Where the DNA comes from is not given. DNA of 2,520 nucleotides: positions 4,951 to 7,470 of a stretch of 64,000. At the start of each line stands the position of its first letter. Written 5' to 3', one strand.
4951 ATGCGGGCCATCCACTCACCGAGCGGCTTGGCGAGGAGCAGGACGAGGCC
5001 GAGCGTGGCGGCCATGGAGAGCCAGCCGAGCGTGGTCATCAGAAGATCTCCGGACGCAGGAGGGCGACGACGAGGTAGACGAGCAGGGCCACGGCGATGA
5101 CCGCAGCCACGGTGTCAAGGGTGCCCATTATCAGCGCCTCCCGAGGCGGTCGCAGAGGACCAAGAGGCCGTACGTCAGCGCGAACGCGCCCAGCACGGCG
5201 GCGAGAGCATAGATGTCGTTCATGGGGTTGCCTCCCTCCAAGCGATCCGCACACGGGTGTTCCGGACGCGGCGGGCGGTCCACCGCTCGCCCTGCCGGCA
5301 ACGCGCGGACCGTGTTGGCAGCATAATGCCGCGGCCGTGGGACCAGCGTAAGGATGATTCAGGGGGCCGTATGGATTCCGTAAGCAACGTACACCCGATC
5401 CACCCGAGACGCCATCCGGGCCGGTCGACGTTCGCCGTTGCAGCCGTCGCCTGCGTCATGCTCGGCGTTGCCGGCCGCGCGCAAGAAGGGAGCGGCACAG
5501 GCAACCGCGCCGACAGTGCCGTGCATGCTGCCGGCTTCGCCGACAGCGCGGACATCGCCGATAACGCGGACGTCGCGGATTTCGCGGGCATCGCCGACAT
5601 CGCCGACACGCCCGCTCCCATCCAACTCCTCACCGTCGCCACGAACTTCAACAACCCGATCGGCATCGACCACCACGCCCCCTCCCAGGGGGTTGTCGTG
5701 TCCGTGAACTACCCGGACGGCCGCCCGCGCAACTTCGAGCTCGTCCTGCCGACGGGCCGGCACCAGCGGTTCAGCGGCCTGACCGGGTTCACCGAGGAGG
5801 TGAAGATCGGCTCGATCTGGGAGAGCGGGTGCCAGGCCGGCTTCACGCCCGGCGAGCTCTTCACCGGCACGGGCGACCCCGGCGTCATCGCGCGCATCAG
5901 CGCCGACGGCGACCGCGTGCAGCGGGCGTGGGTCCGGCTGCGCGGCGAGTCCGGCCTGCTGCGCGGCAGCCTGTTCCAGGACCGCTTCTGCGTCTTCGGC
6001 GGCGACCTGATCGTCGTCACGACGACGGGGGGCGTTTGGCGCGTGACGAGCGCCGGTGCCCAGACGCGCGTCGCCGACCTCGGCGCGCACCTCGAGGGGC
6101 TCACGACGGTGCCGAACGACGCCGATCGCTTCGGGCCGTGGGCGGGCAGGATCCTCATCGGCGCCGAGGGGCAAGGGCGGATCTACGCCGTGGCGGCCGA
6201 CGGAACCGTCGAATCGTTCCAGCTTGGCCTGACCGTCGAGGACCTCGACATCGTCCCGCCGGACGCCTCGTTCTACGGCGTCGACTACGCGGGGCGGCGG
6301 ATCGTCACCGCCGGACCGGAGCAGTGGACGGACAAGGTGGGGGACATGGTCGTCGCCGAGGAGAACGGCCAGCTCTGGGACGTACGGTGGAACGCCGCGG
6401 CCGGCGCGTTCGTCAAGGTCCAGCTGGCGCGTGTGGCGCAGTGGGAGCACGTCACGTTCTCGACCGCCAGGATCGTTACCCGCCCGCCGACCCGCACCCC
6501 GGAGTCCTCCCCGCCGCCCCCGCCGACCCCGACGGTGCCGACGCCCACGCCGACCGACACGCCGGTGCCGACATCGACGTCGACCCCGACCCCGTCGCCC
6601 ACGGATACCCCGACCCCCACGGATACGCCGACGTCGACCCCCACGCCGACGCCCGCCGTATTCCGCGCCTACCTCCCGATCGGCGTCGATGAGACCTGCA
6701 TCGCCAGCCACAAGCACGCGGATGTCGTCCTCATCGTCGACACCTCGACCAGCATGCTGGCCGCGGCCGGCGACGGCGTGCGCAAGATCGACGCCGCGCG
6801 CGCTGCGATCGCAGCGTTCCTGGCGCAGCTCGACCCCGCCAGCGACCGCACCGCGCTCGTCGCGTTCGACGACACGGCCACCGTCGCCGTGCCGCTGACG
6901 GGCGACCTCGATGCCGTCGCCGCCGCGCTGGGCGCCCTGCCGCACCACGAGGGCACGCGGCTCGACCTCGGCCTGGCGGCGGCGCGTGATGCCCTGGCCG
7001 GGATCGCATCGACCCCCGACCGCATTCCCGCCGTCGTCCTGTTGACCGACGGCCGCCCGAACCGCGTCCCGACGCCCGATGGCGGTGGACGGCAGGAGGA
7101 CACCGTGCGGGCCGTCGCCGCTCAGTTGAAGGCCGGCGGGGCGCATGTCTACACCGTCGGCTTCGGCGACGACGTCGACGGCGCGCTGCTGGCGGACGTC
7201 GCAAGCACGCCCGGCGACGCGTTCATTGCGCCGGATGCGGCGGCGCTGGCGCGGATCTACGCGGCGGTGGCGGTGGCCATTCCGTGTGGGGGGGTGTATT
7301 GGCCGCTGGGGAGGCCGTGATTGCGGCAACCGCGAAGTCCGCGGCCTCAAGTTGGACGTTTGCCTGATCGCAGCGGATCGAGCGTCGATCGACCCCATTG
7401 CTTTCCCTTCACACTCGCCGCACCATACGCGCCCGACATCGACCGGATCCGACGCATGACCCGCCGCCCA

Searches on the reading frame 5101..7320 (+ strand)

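Call 65: search_protein_families(library=pfam, proteins=[window:5101-7320:+], max_evalue=0.0001)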
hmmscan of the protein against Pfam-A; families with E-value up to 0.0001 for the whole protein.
window:5101-7320:+ (739 aa): 3 families
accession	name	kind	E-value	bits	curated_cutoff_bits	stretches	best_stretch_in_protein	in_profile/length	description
PF00092.34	VWA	-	5.9e-19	69.4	23.8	1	541-720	1-172/174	von Willebrand factor type A domain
PF13519.12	VWA_2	-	2.7e-16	60.6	27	1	542-651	1-106/107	von Willebrand factor type A domain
PF13768.12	VWA_3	-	1.1e-05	25.9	27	1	541-702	2-147/155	von Willebrand factor type A domain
